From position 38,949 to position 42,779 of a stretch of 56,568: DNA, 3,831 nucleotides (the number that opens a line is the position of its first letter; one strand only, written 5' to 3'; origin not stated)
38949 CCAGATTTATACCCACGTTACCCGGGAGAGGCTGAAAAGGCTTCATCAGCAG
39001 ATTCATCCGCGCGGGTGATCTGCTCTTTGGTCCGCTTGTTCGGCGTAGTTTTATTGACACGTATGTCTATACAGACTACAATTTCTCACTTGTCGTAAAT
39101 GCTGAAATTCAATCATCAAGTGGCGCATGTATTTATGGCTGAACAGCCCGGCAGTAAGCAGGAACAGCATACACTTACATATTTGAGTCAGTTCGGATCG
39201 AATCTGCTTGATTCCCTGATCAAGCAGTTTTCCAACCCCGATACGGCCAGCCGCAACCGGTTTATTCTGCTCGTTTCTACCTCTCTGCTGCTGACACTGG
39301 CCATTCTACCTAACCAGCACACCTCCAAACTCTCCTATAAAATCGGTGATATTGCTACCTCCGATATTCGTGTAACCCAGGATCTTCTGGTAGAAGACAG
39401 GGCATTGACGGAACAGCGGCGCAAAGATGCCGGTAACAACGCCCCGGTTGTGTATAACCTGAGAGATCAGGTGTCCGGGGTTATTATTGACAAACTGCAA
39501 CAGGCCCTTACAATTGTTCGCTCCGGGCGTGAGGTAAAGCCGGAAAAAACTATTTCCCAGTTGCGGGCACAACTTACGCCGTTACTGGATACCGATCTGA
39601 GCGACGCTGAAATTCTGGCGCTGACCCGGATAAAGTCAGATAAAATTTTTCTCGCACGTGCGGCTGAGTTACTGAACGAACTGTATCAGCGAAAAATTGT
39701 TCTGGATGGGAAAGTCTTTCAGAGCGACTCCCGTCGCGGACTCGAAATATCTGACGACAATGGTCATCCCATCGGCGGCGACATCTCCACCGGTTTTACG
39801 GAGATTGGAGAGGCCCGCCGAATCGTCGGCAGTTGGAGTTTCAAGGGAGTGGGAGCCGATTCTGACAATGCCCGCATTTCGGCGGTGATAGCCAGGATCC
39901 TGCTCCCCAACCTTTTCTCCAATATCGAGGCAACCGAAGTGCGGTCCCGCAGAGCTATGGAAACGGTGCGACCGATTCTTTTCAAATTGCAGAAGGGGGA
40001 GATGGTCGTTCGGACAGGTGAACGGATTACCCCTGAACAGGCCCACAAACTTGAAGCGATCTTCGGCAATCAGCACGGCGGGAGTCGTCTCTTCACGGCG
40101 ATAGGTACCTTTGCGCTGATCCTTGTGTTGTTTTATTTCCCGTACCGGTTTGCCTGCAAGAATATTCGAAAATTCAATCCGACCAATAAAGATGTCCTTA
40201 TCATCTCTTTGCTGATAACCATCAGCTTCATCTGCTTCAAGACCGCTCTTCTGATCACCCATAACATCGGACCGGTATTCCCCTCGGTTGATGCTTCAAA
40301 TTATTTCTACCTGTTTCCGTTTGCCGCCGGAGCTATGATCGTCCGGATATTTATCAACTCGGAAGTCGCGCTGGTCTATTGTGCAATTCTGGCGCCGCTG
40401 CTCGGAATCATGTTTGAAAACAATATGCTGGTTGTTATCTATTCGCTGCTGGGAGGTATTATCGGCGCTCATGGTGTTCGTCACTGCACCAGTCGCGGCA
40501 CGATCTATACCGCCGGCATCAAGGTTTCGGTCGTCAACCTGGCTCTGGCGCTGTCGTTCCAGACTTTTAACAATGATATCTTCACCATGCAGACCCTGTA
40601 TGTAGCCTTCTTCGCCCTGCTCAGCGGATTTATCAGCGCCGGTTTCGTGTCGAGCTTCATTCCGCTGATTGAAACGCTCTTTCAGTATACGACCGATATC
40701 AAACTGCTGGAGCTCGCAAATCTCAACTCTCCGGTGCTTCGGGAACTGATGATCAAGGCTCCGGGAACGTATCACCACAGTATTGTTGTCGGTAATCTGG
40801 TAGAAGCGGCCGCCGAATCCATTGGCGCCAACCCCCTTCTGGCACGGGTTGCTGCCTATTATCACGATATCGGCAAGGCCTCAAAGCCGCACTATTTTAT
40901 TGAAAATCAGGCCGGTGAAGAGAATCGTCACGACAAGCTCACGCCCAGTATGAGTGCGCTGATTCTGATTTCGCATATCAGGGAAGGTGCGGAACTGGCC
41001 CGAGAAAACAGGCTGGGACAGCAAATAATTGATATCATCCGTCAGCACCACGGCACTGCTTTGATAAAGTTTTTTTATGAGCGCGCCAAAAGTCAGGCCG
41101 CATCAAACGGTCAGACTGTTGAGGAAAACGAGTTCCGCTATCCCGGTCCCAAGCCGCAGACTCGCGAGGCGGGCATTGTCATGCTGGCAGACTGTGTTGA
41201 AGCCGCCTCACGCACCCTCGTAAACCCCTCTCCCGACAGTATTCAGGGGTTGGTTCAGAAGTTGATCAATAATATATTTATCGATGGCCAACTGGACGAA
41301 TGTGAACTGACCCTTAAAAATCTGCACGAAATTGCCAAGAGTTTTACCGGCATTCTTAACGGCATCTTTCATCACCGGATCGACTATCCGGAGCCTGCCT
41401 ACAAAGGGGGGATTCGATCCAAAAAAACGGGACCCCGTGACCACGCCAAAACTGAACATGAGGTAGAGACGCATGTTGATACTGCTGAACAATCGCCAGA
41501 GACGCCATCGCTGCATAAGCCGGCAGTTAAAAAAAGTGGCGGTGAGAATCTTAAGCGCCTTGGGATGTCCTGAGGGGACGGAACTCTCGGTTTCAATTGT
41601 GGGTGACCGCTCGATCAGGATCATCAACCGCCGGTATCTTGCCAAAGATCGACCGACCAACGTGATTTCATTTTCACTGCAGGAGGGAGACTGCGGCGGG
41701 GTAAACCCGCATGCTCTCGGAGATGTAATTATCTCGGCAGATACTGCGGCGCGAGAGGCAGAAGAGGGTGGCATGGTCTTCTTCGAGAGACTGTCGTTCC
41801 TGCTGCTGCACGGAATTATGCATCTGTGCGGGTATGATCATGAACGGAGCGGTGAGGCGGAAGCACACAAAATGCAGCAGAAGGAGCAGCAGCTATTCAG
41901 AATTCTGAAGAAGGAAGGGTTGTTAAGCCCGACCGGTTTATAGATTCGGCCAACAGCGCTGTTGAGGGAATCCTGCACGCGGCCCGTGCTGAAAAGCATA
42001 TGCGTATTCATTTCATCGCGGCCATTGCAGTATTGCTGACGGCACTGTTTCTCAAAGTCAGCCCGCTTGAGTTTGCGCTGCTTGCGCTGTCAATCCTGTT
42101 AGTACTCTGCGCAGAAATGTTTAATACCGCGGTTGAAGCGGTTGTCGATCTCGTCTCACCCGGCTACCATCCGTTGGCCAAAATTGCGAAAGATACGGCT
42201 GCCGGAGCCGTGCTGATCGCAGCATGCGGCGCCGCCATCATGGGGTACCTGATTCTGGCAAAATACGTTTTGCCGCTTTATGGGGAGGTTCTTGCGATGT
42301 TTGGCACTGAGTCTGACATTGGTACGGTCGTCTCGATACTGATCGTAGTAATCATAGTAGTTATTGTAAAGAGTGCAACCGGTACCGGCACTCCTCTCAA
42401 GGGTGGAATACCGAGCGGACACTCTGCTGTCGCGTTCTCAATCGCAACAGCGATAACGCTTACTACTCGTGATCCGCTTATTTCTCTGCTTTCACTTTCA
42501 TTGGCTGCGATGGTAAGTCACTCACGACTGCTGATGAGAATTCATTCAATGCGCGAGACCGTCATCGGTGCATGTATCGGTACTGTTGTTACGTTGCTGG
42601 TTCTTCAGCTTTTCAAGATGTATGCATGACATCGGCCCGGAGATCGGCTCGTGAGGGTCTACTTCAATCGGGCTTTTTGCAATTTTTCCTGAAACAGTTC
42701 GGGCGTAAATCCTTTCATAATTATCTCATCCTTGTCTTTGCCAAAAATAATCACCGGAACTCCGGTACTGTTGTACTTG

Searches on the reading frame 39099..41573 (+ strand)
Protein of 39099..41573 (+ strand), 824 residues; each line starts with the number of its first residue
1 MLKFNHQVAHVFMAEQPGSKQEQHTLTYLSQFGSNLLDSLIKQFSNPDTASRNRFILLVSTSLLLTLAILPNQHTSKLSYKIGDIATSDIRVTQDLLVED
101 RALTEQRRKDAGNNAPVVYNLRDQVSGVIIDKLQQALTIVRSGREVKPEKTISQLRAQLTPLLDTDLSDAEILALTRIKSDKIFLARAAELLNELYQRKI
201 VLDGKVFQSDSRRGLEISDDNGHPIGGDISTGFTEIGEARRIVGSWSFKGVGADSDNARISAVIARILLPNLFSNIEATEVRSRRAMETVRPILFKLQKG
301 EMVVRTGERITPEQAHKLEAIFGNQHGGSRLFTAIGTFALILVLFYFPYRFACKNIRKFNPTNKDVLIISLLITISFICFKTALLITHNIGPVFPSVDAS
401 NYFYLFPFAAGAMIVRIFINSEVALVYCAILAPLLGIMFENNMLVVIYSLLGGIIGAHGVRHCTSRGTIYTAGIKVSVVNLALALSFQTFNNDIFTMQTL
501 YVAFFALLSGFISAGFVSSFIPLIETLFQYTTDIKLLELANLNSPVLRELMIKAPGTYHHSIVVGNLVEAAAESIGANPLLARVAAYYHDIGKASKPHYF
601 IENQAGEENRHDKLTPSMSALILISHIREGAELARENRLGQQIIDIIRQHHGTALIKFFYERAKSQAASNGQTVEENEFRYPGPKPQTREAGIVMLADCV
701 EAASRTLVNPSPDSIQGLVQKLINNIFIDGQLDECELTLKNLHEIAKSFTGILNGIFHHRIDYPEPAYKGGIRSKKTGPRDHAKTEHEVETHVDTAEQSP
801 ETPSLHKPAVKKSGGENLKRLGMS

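Call 13: search_protein_families(library=pfam, proteins=[window:39099-41573:+], max_evalue=0.001)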
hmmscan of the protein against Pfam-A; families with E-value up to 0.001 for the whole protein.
window:39099-41573:+ (824 aa): 4 families
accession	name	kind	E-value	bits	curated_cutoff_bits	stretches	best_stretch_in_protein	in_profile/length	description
PF07698.17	7TM-7TMR_HD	-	3.6e-49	167.7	29.4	1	332-532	2-190/190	7TM receptor with intracellular HD hydrolase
PF07697.16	7TMR-HDED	-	1.2e-37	130.5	27.6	1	81-320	1-219/224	7TM-HD extracellular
PF01966.28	HD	-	1.7e-19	70.7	22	1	557-702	1-115/116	HD domain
PF18019.7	Cas3_HD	-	9.3e-05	23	23.1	1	581-684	56-151/207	Cas3, HD domain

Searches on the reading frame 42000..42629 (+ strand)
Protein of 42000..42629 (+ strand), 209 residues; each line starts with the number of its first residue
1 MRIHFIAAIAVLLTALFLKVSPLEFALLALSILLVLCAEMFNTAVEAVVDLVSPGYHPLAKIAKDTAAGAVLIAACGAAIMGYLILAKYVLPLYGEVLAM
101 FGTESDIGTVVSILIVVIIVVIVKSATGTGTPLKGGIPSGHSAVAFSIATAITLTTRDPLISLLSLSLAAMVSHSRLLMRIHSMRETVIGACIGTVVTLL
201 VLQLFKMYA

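Call 13: search_protein_families(library=pfam, proteins=[window:42000-42629:+], max_evalue=0.001)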
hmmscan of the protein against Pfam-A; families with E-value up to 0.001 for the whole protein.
window:42000-42629:+ (209 aa): 2 families
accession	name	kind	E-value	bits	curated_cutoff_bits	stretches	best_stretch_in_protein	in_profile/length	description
PF01219.24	DAGK_prokar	-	6.1e-30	103.5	22.3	1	1-86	17-102/102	Prokaryotic diacylglycerol kinase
PF01569.27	PAP2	-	4.2e-12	46.4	27.2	1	134-206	48-126/130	PAP2 superfamily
